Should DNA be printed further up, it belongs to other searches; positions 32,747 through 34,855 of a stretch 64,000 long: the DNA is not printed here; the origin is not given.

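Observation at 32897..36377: Eukaryotic-type (GT3) glycogen-synthase-like gene followed by a small unknown protein and a receiver-ParA/CpaE-like ATPase with a degenerate P-loop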

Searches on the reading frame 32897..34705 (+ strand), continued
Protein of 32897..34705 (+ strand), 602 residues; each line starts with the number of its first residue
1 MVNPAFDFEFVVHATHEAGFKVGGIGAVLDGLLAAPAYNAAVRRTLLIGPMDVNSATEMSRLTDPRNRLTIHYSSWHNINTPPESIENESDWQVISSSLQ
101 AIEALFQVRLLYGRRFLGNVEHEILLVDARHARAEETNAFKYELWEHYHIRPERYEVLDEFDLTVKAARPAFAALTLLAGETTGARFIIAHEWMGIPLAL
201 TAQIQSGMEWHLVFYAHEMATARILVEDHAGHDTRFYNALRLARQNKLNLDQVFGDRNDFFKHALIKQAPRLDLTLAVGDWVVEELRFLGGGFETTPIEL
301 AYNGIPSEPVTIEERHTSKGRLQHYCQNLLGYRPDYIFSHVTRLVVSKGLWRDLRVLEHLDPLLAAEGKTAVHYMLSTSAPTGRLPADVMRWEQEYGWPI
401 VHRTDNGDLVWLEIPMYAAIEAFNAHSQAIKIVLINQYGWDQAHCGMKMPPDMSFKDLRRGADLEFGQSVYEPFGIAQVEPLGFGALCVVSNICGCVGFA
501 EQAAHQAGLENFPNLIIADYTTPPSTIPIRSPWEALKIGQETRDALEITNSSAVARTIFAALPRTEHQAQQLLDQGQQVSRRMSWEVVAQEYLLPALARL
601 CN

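Call 13: search_protein_families(library=pfam, proteins=[L003:11785-14073:+, L003:14081-15205:+, L003:15209-16378:+, L003:16397-17446:-, L003:7122-9749:+, L022:8351-9643:-, L044:5689-7527:+, L044:7536-8582:-], max_evalue=0.001)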
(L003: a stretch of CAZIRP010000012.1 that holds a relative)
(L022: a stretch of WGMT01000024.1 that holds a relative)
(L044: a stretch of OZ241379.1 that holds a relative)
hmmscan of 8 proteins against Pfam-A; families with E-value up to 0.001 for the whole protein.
L003:11785-14073:+ (762 aa): 4 families
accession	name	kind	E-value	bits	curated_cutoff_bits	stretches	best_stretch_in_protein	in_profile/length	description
PF02922.24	CBM_48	-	2e-28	99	22.4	1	153-237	1-83/83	Carbohydrate-binding module 48 (Isoamylase N-terminal domain)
PF22019.2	GlgB_N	-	5e-27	94.3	27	1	32-128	2-94/94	alpha-1,4-glucan branching enzyme GlgB, N-terminal domain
PF02806.24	Alpha-amylase_C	-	4.7e-23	81.8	21.2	1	660-758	1-94/95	Alpha amylase, C-terminal all-beta domain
PF00128.31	Alpha-amylase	-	3.9e-18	66.4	22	2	307-378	25-95/446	Alpha amylase, catalytic domain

L003:14081-15205:+ (374 aa): 3 families
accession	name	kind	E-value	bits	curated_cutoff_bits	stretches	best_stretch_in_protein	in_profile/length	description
PF00072.30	Response_reg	-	2.1e-26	92.7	30.2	1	11-122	1-110/111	Response regulator receiver domain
PF02518.31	HATPase_c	-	3.6e-23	82.5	26.4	1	260-370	2-110/111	Histidine kinase-, DNA gyrase B-, and HSP90-like ATPase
PF00512.31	HisKA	-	8.7e-13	48.6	26.9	1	144-211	2-65/66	His Kinase A (phospho-acceptor) domain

L003:15209-16378:+ (389 aa): 2 families
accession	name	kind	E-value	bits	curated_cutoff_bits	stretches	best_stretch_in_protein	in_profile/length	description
PF01979.26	Amidohydro_1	-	2.4e-22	80.1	25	1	49-377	1-345/345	Amidohydrolase family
PF07969.17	Amidohydro_3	-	4.8e-11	43.2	29.7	2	331-378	414-472/472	Amidohydrolase family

L003:16397-17446:- (349 aa): 2 families
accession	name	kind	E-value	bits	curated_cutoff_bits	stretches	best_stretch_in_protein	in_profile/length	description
PF00288.32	GHMP_kinases_N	-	7.7e-15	55.3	22.3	1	119-190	15-82/87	GHMP kinases N terminal domain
PF08544.19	GHMP_kinases_C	-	5.5e-14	52.8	21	1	259-337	2-83/85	GHMP kinases C terminal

L003:7122-9749:+ (875 aa): 3 families
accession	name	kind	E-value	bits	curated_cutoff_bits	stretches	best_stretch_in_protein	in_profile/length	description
PF07494.17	Reg_prop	-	4.1e-29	97.3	20.4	0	588-608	3-23/24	Two component regulator propeller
PF16819.11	DUF5074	-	2.7e-11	43.6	27.2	1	590-691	182-294/353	Domain of unknown function (DUF5074)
PF23748.1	Beta-prop_LRRK2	-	6.2e-05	22.6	26.9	0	502-538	274-310/359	LRRK2 beta propeller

L022:8351-9643:- (430 aa): 1 family
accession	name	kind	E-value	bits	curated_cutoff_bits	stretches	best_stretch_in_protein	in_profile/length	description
PF01066.26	CDP-OH_P_transf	-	9e-17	62.3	22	1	113-263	3-147/152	CDP-alcohol phosphatidyltransferase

L044:5689-7527:+ (612 aa): 1 family
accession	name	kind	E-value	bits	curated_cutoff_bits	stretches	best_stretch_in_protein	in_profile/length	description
PF00027.35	cNMP_binding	-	2.7e-68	226.4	27.5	4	33-112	5-88/89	Cyclic nucleotide-binding domain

L044:7536-8582:- (348 aa): 2 families
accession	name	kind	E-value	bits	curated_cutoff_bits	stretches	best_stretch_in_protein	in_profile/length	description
PF01168.26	Ala_racemase_N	-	8.1e-24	85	24.1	1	13-226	1-219/220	Alanine racemase, N-terminal domain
PF14031.13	D-ser_dehydrat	-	1.8e-21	77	22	1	241-330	2-95/97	Putative serine dehydratase domain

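Call 43: predict_structure(alignment_id=A1)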
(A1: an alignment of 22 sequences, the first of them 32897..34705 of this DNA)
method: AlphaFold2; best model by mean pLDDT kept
length: 602 residues; sequences in the alignment: 22
mean_pLDDT: 88.2   pTM: 0.88
mean pLDDT of the five models: 88.2, 86.6, 86.3, 86.0, 83.9
residues with pLDDT >= 90: 355; 70-90: 195; 50-70: 44; < 50: 8
segments of 3 or more residues with pLDDT < 50: 1-3
pLDDT, mean of each block of 10 residues (from residue 1): 68 85 71 94 95 85 86 96 89 96 98 93 96 95 94 87 94 95 90 91 90 87 77 90 94 87 89 92 91 91 88 97 93 95 65 93 98 78 69 71 66 80 94 77 83 89 87 66 94 88 95 94 86 93 89 97 97 97 94 94 85
secondary structure, 60 per line:
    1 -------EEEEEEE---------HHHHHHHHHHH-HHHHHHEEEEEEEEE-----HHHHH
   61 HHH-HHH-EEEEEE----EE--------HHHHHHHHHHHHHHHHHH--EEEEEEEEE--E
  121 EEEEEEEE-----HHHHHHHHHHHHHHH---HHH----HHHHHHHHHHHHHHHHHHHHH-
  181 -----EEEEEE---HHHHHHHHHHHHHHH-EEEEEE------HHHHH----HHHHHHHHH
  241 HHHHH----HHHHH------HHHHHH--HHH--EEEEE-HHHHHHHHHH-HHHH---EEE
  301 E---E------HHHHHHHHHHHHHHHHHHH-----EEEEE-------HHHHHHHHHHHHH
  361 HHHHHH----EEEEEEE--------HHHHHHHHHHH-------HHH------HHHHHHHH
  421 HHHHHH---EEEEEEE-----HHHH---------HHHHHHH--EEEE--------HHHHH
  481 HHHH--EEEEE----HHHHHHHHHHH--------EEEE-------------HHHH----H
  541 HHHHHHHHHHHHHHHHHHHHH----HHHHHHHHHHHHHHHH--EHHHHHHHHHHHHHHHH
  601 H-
elements in order: E8-14 H24-34 H36-41 E42-50 H56-63 E69-74 H89-106 E109-117 E120-128 H134-148 H159-179 E186-191 H195-209 E211-216 H223-227 H232-245 H250-254 H261-266 E274-278 H280-289 H291-294 E298-301 H312-330 E336-340 H348-366 E371-377 H386-396 H413-426 E430-436 H442-445 H455-461 E464-467 H476-484 E487-491 H496-506 E515-518 H532-535 H540-561 H566-581 H585-601

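Call 48: fold_search(model_id=the predicted structure, library=pdb)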
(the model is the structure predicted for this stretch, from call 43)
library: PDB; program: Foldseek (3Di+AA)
matches with E <= 10: 953; with E <= 0.001: 226
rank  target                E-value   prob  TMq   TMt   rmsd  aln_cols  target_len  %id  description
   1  5suk_A                1.0e-21  1.00  0.65  0.61  12.4       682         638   17  G6P bound activated state of yeast glycogen synthase 2 (released 2017-06-14)
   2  3nb0_B                1.0e-21  1.00  0.65  0.62  11.6       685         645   17  Glucose-6-Phosphate activated form of Yeast Glycogen Synthase (released 2010-10-06)
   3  5ux7_D                1.2e-21  1.00  0.66  0.62  13.0       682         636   17  Activated state yeast Glycogen Synthase in complex with UDP-xylose (released 2018-02-28)
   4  4kqm_A                1.3e-21  1.00  0.65  0.62  12.1       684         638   17  Crystal structure of yeast glycogen synthase E169Q mutant in complex with glucose and UDP (released 2013-12-11)
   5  5suk_B                1.6e-21  1.00  0.67  0.63  11.6       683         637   16  G6P bound activated state of yeast glycogen synthase 2 (released 2017-06-14)
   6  6u77_C                1.7e-21  1.00  0.66  0.62  12.7       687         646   17  yGsy2p in complex with small molecule (released 2020-03-18)
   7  3nb0_C                2.4e-21  1.00  0.63  0.59  12.1       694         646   17  Glucose-6-Phosphate activated form of Yeast Glycogen Synthase (released 2010-10-06)
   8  4kqm_D                3.1e-21  1.00  0.64  0.61  13.2       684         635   16  Crystal structure of yeast glycogen synthase E169Q mutant in complex with glucose and UDP (released 2013-12-11)
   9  5suk_C                3.9e-21  1.00  0.64  0.61  12.5       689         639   16  G6P bound activated state of yeast glycogen synthase 2 (released 2017-06-14)
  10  5vnc_B                4.6e-21  1.00  0.64  0.61  12.5       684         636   17  Glycogen synthase in complex with UDP and glucosamine (released 2018-05-02)
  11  5uw0_D                5.1e-21  1.00  0.64  0.62  13.1       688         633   16  Activated state yGsy2p in complex with UDP-2-fluoro-2-deoxy-glucose (released 2018-02-28)
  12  3nb0_A                7.5e-21  1.00  0.64  0.61  12.3       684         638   17  Glucose-6-Phosphate activated form of Yeast Glycogen Synthase (released 2010-10-06)
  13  4qlb_B                1.3e-20  1.00  0.61  0.57  11.2       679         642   17  Structural Basis for the Recruitment of Glycogen Synthase by Glycogenin (released 2014-07-09)
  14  5uw1_D                1.8e-20  1.00  0.64  0.61  13.3       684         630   16  Activated state yGsy2p in complex with UDP-galactose (released 2018-02-28)
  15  3nch_B                1.9e-20  1.00  0.64  0.63   9.8       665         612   17  Yeast Glycogen Synthase (Gsy2p) Basal State Conformation (released 2010-10-06)
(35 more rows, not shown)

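Call 53: list_cluster_members(proteins=[P0001, P0121, P0122, P0003])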
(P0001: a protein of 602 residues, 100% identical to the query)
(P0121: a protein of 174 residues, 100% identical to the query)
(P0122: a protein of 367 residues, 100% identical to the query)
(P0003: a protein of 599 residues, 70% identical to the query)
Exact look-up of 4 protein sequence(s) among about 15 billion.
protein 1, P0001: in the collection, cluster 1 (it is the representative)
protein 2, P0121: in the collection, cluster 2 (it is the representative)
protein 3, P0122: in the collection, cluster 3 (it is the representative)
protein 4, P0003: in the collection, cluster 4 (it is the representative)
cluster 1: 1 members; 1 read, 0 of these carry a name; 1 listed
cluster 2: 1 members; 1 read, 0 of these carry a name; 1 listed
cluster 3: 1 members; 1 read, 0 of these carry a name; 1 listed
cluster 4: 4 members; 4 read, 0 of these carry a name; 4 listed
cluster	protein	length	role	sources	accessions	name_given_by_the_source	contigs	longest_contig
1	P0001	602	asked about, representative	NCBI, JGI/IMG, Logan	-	-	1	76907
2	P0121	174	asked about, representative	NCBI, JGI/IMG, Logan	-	-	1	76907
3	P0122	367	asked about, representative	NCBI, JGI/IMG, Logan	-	-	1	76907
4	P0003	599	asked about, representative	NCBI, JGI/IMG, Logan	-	-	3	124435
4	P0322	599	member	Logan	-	-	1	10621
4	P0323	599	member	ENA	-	-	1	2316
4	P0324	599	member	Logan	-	-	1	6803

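Call 78: search_protein_families(library=pfam, proteins=[L023:11913-12980:+, L023:12987-14030:+, L022:11719-12789:+, L001:11831-13900:+, L001:14601-16571:+, L001:9237-9815:+, L001:7449-8429:+], max_evalue=0.001)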
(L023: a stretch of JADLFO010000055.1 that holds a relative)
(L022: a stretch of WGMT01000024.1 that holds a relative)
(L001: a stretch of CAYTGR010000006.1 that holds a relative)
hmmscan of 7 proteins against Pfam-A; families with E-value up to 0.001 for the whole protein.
L023:11913-12980:+ (355 aa): 1 family
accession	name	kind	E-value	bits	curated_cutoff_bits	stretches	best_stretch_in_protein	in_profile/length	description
PF00899.27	ThiF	-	2.4e-65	220.4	28.1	1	11-257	1-237/238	ThiF family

L023:12987-14030:+ (347 aa): 4 families
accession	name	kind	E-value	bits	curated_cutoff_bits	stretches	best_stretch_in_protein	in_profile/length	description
PF00583.31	Acetyltransf_1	-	7.7e-17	62.1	20.7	2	34-126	16-88/116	Acetyltransferase (GNAT) family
PF13508.13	Acetyltransf_7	-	3.2e-14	53.5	27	2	98-126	27-57/84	Acetyltransferase (GNAT) domain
PF13673.13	Acetyltransf_10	-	2.2e-08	34.5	23.6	1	96-128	50-82/128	Acetyltransferase (GNAT) domain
PF13302.13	Acetyltransf_3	-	1.3e-05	26.4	25.4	0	231-335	44-137/138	Acetyltransferase (GNAT) domain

L022:11719-12789:+ (356 aa): 5 families
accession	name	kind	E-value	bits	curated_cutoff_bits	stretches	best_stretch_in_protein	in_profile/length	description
PF00583.31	Acetyltransf_1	-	1e-13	52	20.7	1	69-140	28-88/116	Acetyltransferase (GNAT) family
PF13508.13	Acetyltransf_7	-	2.5e-11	44.2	27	1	107-140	28-57/84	Acetyltransferase (GNAT) domain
PF13673.13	Acetyltransf_10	-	1.2e-05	25.8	23.6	1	111-140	51-80/128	Acetyltransferase (GNAT) domain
PF13527.13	Acetyltransf_9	-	0.00011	22.6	25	0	28-136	3-97/127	Acetyltransferase (GNAT) domain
PF14542.12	Acetyltransf_CG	-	0.00072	20.1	30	0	113-136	26-49/80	GCN5-related N-acetyl-transferase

L001:11831-13900:+ (689 aa): 4 families
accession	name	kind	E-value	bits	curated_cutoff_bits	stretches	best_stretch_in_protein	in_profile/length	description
PF00128.31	Alpha-amylase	-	5.9e-20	72.4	22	1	177-295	15-119/446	Alpha amylase, catalytic domain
PF02922.24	CBM_48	-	2.1e-17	63.6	22.4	1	13-105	1-83/83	Carbohydrate-binding module 48 (Isoamylase N-terminal domain)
PF21156.3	ISOA1-3_C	-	5.9e-11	43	27.3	1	589-658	2-69/106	Isoamylase 1-3, C-terminal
PF21331.3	Isoamylase_C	-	0.00014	22.7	27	1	602-681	21-106/107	Isoamylase, C-terminal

L001:14601-16571:+ (656 aa): 2 families
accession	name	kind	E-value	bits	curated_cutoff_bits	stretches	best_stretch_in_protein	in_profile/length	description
PF00821.23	PEPCK_GTP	-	5.9e-92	308.6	23.8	1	266-629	2-355/357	Phosphoenolpyruvate carboxykinase C-terminal P-loop domain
PF17297.7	PEPCK_N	-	1.8e-46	158.9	23.8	1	51-257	3-217/218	Phosphoenolpyruvate carboxykinase N-terminal domain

L001:9237-9815:+ (192 aa): 0 families

L001:7449-8429:+ (326 aa): 1 family
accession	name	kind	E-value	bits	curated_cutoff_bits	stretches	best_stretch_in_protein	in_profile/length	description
PF01145.31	Band_7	-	3.5e-33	115.6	23.6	1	64-232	2-174/176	SPFH domain / Band 7 family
